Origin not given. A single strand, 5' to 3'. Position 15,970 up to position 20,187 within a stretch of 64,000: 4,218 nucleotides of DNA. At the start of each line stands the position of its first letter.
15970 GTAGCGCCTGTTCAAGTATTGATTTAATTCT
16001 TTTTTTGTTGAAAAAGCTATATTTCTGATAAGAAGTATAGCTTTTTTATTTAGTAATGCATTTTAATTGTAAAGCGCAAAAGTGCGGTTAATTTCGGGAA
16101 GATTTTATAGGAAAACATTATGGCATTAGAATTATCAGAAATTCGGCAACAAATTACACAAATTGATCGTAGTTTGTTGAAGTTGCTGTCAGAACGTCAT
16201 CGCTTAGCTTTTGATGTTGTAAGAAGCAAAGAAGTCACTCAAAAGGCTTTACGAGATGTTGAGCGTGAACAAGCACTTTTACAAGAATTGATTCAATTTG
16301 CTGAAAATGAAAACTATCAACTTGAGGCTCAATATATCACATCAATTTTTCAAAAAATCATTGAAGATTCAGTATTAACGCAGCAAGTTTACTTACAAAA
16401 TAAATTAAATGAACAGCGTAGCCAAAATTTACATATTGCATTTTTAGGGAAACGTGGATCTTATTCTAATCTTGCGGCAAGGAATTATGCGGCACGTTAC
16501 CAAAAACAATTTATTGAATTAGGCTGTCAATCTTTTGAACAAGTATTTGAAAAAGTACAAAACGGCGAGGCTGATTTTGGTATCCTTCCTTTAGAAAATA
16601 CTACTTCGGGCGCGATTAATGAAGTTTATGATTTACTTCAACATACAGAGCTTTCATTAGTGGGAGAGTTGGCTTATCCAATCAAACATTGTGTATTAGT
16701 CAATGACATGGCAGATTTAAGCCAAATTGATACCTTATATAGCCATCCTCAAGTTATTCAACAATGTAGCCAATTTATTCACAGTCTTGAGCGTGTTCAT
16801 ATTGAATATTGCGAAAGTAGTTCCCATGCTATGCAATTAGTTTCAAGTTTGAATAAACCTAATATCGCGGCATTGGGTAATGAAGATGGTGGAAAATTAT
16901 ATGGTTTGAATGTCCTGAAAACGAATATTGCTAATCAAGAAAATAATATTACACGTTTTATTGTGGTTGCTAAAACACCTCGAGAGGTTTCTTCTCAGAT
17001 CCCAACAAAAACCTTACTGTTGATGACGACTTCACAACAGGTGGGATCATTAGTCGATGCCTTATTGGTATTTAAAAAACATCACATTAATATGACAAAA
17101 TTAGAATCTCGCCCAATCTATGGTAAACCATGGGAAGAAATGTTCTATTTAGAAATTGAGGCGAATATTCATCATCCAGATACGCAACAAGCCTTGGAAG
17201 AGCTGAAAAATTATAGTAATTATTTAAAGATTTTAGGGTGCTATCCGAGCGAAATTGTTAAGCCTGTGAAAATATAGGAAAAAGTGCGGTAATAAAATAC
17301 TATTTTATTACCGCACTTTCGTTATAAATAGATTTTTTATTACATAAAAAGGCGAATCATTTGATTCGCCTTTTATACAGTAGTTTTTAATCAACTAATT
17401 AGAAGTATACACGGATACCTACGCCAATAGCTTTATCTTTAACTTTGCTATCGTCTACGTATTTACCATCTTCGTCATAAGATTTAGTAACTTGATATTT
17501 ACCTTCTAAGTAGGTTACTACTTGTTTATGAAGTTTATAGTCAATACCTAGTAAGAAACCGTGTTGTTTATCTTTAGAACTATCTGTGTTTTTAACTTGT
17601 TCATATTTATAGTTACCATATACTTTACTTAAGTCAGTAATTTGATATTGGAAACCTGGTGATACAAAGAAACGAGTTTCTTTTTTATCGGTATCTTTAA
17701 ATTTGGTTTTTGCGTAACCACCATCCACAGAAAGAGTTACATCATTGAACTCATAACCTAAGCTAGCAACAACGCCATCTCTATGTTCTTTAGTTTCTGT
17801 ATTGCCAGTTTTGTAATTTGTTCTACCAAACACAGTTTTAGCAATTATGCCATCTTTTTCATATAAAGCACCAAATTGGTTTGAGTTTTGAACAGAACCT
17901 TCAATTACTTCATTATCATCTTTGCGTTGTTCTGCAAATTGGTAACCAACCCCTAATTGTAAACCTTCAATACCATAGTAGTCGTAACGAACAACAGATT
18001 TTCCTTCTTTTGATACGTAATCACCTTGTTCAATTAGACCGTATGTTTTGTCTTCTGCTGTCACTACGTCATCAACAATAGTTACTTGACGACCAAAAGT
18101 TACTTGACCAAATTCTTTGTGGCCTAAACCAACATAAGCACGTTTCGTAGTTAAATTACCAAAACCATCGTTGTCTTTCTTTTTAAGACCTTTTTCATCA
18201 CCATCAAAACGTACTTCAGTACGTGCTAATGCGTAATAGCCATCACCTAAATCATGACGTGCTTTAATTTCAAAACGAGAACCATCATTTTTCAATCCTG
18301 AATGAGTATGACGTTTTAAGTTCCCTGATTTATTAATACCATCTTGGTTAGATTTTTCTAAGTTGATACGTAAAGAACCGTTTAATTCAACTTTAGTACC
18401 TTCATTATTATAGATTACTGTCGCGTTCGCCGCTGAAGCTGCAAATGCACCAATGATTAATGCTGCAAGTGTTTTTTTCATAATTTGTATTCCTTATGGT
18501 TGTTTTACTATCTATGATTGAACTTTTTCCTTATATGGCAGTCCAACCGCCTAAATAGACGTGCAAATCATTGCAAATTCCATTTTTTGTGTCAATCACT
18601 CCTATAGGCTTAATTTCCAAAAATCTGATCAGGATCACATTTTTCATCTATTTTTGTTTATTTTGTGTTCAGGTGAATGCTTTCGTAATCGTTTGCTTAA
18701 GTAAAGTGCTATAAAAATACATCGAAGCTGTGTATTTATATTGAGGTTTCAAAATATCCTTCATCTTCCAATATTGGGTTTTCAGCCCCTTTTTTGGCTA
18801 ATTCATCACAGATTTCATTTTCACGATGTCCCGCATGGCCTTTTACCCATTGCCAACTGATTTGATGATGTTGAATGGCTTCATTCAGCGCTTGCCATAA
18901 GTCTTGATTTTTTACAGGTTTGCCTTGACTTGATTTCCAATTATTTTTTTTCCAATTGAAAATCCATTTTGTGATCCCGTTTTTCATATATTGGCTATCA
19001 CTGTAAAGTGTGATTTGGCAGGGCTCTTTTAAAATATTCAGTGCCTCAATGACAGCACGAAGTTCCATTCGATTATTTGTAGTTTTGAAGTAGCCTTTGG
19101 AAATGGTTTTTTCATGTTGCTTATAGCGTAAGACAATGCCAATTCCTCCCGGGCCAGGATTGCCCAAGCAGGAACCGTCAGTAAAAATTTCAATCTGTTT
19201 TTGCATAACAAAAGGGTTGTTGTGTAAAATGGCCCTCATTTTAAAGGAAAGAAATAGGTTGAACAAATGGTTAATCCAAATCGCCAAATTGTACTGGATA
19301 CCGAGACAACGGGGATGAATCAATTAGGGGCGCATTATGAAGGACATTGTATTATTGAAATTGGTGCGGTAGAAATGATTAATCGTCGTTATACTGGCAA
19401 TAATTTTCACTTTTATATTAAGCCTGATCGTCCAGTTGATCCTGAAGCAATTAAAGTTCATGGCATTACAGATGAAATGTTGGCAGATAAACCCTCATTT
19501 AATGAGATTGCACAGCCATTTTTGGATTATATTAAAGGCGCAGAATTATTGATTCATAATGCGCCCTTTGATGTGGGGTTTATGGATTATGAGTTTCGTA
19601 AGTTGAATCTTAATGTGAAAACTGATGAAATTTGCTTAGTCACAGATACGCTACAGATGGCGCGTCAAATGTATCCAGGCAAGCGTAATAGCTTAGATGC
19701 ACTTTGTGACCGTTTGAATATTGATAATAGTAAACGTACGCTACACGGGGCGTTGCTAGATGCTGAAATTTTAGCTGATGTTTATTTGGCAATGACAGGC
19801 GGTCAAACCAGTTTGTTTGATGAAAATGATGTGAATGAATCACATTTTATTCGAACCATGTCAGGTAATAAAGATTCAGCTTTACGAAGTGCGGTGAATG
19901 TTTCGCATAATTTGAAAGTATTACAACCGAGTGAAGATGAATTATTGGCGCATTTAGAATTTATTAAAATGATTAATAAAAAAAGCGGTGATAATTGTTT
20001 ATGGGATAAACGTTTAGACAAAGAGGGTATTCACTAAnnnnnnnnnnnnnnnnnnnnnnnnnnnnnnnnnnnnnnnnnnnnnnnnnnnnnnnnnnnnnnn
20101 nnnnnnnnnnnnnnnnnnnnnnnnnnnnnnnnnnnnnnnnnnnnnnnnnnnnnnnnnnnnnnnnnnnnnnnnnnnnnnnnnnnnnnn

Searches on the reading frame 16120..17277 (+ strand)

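Call 33: search_protein_families(library=ncbifam, proteins=[window:16120-17277:+], max_evalue=1e-10)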
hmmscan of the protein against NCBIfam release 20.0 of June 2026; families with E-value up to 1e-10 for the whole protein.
window:16120-17277:+ (385 aa): 8 families
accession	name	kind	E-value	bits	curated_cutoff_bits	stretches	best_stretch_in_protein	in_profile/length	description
NF007910.0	PRK10622.1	equivalog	7.9e-160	532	577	1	4-384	6-384/386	bifunctional chorismate mutase/prephenate dehydratase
NF008865.0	PRK11898.1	equivalog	9.4e-64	215.3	219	1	105-378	3-279/284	prephenate dehydratase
NF008866.0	PRK11899.1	equivalog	4.1e-61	206.7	359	1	102-379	4-277/283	prephenate dehydratase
TIGR01797.1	CM_P_1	equivalog_domain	5.5e-39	132.2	73.7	1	5-89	1-83/83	chorismate mutase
NF004925.0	PRK06285.1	equivalog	4e-12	46.1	77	1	4-94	8-96/99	chorismate mutase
TIGR01791.2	CM_archaeal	equivalog_domain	6e-12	45.4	66.95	1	5-88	1-82/83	chorismate mutase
TIGR01805.1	CM_mono_grmpos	equivalog_domain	1.5e-11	44.4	71.2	1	5-84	1-77/81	chorismate mutase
NF008400.0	PRK11199.1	equivalog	1.6e-11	43.8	273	1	2-128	2-124/374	bifunctional chorismate mutase/prephenate dehydrogenase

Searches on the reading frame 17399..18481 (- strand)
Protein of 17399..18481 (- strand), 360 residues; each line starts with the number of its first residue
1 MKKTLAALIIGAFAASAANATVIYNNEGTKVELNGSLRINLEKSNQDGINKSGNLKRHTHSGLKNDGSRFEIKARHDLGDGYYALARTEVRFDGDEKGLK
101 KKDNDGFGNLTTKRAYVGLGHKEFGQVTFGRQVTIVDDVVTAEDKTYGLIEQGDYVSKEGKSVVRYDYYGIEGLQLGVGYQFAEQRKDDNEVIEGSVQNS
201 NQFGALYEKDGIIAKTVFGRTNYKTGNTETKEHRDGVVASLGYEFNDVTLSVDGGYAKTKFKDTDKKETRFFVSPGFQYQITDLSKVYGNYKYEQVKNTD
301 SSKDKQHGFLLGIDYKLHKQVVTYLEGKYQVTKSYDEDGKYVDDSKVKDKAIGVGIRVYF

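Call 33: search_protein_families(library=ncbifam, proteins=[window:17399-18481:-], max_evalue=1e-10)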
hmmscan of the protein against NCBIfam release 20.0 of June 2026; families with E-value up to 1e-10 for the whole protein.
window:17399-18481:- (360 aa): 0 families

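Call 44: search_protein_families(library=pfam, proteins=[window:17399-18481:-], max_evalue=0.00001)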
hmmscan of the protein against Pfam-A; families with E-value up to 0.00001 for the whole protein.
window:17399-18481:- (360 aa): 2 families
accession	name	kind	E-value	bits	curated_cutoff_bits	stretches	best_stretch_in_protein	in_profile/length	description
PF13609.12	Porin_4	-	2.7e-35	123.1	27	1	6-330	3-305/310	Gram-negative porin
PF13505.12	OMP_b-brl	-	8e-06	26.6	28.7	1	173-316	45-174/175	Outer membrane protein beta-barrel domain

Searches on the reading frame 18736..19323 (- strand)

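Call 44: search_protein_families(library=pfam, proteins=[window:18736-19323:-], max_evalue=0.00001)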
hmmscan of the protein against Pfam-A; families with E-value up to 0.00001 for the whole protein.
window:18736-19323:- (195 aa): 1 family
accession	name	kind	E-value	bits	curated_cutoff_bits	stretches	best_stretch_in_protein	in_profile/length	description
PF00075.30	RNase_H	-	7.6e-57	191.9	25.8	1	42-180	2-140/141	RNase H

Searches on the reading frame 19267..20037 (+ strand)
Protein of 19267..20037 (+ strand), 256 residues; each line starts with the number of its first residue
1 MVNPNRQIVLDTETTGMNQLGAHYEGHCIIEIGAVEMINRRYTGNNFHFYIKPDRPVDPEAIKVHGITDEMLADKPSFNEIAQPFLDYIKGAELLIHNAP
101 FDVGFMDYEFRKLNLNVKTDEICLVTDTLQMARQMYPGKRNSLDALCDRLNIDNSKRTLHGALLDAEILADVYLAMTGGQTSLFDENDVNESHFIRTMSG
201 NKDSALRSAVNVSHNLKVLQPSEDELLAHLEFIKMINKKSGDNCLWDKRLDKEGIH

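Call 33: search_protein_families(library=ncbifam, proteins=[window:19267-20037:+], max_evalue=1e-10)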
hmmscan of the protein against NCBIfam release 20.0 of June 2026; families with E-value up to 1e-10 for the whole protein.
window:19267-20037:+ (256 aa): 25 families
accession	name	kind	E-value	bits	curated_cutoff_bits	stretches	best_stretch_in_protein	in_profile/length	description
NF004316.1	PRK05711.1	equivalog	3.1e-108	360.8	196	1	5-248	1-234/234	DNA polymerase III subunit epsilon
TIGR01406.1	dnaQ_proteo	equivalog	2.8e-92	308.5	222.7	1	6-248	1-231/231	DNA polymerase III subunit epsilon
TIGR00573.1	dnaq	subfamily_domain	3.7e-92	307.7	71.5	1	5-229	1-217/217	exonuclease, DNA polymerase III, epsilon subunit family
NF001688.0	PRK00448.1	equivalog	2.1e-31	108.4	873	1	7-178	425-586/1445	PolC-type DNA polymerase III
TIGR01405.1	polC_Gram_pos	equivalog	7.8e-29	100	1043.45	1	8-178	192-352/1211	DNA polymerase III subunit alpha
NF005906.0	PRK07883.1-4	equivalog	2.3e-24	85.7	495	1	8-176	9-167/563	DEDD exonuclease domain-containing protein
NF005907.0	PRK07883.1-5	equivalog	3.7e-23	81.8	454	1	8-176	31-191/584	DEDD exonuclease domain-containing protein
NF005981.0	PRK08074.1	equivalog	4.1e-23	81.3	789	1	5-176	3-165/931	ATP-dependent DNA helicase DinG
NF005905.0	PRK07883.1-3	equivalog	1.1e-22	80.3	508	1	8-175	27-186/581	DEDD exonuclease domain-containing protein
NF005289.0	PRK06807.1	equivalog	2.2e-22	79.7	335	1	7-177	10-169/313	3'-5' exonuclease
NF005836.0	PRK07740.1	equivalog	2.2e-22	79.6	261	1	8-173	62-219/244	hypothetical protein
TIGR01407.1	dinG_rel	hypoth_equivalog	3e-22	78.7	547.7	1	8-176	3-161/889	putative DnaQ family exonuclease/DinG family helicase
NF004964.0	PRK06310.1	equivalog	5e-20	72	236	1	5-178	7-172/250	DNA polymerase III subunit epsilon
NF004963.0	PRK06309.1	equivalog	4.4e-19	69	245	1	6-178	3-164/232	DNA polymerase III subunit epsilon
NF005937.0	PRK07983.1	equivalog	3.3e-17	62.4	202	1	9-177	4-151/220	exodeoxyribonuclease X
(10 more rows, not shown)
